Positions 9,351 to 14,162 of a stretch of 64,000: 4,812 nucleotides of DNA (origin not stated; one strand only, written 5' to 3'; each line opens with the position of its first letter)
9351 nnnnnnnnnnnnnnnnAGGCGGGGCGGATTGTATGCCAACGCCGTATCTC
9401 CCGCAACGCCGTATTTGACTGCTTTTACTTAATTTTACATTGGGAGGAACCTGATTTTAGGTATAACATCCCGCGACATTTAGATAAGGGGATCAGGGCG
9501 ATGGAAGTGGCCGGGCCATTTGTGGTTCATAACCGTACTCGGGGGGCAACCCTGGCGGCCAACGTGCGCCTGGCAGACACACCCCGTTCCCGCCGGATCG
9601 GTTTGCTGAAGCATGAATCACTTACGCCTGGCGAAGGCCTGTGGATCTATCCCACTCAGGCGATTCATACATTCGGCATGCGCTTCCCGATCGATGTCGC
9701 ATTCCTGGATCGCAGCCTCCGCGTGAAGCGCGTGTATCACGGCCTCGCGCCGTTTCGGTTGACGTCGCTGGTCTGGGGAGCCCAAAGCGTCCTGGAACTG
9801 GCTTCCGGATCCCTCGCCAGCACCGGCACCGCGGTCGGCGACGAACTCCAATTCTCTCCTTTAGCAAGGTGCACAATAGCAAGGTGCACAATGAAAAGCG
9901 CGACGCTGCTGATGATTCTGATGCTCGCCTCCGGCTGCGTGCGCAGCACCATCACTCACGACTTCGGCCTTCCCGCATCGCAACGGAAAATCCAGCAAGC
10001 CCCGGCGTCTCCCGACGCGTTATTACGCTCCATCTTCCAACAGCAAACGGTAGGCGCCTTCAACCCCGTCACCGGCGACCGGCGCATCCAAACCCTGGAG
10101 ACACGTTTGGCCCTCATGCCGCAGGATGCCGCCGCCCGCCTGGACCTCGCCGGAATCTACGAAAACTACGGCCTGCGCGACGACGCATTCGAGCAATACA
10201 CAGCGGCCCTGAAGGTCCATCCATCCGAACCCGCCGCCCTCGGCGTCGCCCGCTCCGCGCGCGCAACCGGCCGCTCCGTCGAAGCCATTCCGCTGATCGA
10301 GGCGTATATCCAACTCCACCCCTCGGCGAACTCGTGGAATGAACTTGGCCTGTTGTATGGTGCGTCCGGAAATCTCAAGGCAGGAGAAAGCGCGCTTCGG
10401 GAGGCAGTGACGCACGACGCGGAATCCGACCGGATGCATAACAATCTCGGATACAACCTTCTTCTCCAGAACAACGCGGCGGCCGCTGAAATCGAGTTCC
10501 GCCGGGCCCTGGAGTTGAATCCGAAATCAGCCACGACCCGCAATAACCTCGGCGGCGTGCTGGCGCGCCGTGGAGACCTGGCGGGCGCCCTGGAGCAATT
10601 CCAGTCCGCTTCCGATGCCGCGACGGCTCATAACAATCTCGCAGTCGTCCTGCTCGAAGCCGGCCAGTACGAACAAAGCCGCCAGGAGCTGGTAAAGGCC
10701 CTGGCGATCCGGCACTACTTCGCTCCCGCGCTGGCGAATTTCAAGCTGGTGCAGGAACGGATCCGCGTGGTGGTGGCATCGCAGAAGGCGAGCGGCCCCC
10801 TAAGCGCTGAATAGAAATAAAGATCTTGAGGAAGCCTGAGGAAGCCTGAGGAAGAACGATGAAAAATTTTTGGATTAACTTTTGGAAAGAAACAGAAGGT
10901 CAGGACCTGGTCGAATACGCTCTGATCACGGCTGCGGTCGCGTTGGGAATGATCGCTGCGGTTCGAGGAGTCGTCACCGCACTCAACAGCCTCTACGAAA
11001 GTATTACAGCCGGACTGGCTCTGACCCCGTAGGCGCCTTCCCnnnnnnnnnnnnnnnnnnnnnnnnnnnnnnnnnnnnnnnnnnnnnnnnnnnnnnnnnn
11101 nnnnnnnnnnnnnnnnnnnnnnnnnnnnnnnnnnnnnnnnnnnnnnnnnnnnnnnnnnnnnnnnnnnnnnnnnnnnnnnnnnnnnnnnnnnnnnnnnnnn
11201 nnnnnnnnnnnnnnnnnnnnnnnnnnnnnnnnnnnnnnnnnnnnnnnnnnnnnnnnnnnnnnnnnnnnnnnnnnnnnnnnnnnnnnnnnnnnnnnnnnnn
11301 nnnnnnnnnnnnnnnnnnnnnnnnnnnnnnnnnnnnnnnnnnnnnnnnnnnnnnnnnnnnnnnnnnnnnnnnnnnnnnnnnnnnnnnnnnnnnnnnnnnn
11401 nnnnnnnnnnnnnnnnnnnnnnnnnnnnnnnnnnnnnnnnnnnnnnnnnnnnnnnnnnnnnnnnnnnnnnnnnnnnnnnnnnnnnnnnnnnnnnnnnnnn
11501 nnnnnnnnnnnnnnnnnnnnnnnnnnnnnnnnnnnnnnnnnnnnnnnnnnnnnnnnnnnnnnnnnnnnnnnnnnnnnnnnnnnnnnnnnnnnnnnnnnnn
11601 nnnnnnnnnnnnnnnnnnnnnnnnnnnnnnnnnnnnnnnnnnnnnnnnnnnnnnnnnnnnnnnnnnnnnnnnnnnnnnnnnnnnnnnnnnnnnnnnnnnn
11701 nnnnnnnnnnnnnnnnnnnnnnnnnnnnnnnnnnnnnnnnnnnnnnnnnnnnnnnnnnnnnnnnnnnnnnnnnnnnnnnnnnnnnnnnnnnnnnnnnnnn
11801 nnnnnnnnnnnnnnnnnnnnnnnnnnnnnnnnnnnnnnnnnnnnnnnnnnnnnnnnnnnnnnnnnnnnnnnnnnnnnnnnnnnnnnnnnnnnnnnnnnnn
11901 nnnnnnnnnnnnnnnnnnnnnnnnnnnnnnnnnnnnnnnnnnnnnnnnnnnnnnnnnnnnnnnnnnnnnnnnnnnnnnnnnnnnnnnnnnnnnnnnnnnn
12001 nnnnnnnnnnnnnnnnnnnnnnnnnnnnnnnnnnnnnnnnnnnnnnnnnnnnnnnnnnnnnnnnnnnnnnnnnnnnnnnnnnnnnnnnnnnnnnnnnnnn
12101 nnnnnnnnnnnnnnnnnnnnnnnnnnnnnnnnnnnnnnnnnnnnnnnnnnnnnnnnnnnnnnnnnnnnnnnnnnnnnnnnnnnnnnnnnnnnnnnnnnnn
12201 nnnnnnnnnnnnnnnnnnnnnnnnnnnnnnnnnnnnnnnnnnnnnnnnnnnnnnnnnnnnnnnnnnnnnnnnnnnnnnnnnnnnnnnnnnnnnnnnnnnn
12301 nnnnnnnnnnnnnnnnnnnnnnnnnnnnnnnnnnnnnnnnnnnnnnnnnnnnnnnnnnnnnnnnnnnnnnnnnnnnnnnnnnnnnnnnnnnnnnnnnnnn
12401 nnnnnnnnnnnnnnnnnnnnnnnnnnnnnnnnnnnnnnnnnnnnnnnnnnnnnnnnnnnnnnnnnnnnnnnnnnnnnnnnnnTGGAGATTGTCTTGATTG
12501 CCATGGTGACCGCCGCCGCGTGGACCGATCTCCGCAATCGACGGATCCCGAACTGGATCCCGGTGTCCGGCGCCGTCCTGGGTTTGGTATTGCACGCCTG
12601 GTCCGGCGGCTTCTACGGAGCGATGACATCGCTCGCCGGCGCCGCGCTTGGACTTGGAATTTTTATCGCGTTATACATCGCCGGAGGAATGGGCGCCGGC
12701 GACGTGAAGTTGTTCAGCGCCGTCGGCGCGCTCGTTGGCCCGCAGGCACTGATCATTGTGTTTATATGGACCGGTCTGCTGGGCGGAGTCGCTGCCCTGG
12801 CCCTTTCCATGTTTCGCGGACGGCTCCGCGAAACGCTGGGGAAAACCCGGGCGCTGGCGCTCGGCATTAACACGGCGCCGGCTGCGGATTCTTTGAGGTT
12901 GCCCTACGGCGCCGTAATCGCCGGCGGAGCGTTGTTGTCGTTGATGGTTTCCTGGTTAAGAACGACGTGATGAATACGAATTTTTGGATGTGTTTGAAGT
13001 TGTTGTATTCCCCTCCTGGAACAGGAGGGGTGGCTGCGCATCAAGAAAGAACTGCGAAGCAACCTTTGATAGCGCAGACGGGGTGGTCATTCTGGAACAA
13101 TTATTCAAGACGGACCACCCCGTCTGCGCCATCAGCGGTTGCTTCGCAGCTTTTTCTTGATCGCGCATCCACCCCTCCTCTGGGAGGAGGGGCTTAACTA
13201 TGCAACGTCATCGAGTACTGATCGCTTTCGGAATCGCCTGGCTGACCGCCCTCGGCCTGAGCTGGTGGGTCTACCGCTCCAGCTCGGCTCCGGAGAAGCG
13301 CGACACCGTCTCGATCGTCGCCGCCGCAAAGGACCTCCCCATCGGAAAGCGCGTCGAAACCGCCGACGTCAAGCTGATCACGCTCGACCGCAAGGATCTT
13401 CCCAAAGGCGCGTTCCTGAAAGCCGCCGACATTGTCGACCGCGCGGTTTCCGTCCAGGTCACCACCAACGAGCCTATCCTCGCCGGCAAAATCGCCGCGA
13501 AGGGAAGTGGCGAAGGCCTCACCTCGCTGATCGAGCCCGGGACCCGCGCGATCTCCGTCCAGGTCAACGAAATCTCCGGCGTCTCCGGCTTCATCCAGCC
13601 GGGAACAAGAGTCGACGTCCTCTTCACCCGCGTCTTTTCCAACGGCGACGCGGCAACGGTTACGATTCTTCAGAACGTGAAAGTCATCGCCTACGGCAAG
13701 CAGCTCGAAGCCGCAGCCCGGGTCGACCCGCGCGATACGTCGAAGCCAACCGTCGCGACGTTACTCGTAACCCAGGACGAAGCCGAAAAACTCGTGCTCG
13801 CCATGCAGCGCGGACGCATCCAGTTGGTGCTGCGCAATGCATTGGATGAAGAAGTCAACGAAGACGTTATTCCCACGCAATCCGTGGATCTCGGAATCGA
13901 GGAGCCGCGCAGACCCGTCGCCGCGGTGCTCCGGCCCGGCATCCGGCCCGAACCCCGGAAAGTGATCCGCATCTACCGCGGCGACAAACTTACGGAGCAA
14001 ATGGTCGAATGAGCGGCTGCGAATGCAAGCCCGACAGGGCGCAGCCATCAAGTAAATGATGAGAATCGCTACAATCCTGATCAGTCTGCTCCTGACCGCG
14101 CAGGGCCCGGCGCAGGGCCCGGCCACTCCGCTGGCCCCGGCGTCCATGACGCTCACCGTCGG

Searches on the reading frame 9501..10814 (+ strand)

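Call 96: search_protein_families(library=pfam, proteins=[window:9501-10814:+], max_evalue=0.00001)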
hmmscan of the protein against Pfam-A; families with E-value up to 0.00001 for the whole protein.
window:9501-10814:+ (437 aa): 12 families
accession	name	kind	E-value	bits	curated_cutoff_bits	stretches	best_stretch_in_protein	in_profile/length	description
PF02643.20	DUF192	-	7.6e-18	64.9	27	1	21-118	2-96/96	Uncharacterized ACR, COG1430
PF07719.23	TPR_2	-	2.6e-16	58.8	27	0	313-342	4-33/34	Tetratricopeptide repeat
PF13432.12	TPR_16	-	4e-15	56.4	32.7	1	281-344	2-65/65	Tetratricopeptide repeat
PF13428.12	TPR_14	-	9.5e-13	47.9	23.5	0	211-247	2-38/44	Tetratricopeptide repeat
PF00515.34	TPR_1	-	1.9e-12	46.9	27.8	0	374-405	1-32/34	Tetratricopeptide repeat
PF13424.12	TPR_12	-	1.9e-11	44.4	30.1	0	311-375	4-76/77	Tetratricopeptide repeat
PF13181.12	TPR_8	-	4.2e-11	42.5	25.7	0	311-342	2-33/34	Tetratricopeptide repeat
PF14559.12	TPR_19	-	1.7e-09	38.3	25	0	355-402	2-53/68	Tetratricopeptide repeat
PF13431.12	TPR_17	-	5.4e-09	36.1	24.4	0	333-364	2-33/34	Tetratricopeptide repeat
PF13414.12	TPR_11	-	1.7e-08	34.5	26.8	0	332-356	16-40/42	TPR repeat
PF13374.12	TPR_10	-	2.7e-08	34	27.5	0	344-369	2-27/42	Tetratricopeptide repeat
PF13371.12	TPR_9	-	3e-07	30.8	35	0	335-374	20-59/73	Tetratricopeptide repeat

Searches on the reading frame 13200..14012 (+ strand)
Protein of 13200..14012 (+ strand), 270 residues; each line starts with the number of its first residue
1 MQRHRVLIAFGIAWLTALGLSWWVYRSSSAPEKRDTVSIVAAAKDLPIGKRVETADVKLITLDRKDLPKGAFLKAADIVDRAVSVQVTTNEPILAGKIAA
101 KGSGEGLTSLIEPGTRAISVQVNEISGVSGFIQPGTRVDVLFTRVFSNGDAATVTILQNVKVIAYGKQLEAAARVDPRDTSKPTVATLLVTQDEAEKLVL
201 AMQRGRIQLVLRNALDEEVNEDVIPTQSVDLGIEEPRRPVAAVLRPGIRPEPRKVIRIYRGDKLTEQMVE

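Call 96: search_protein_families(library=pfam, proteins=[window:13200-14012:+], max_evalue=0.00001)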
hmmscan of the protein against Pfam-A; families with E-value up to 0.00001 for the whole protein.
window:13200-14012:+ (270 aa): 1 family
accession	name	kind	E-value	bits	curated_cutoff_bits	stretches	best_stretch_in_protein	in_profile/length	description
PF16976.10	RcpC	-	3.2e-28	98.4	28.8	1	106-212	2-114/114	Flp pilus assembly protein RcpC/CpaB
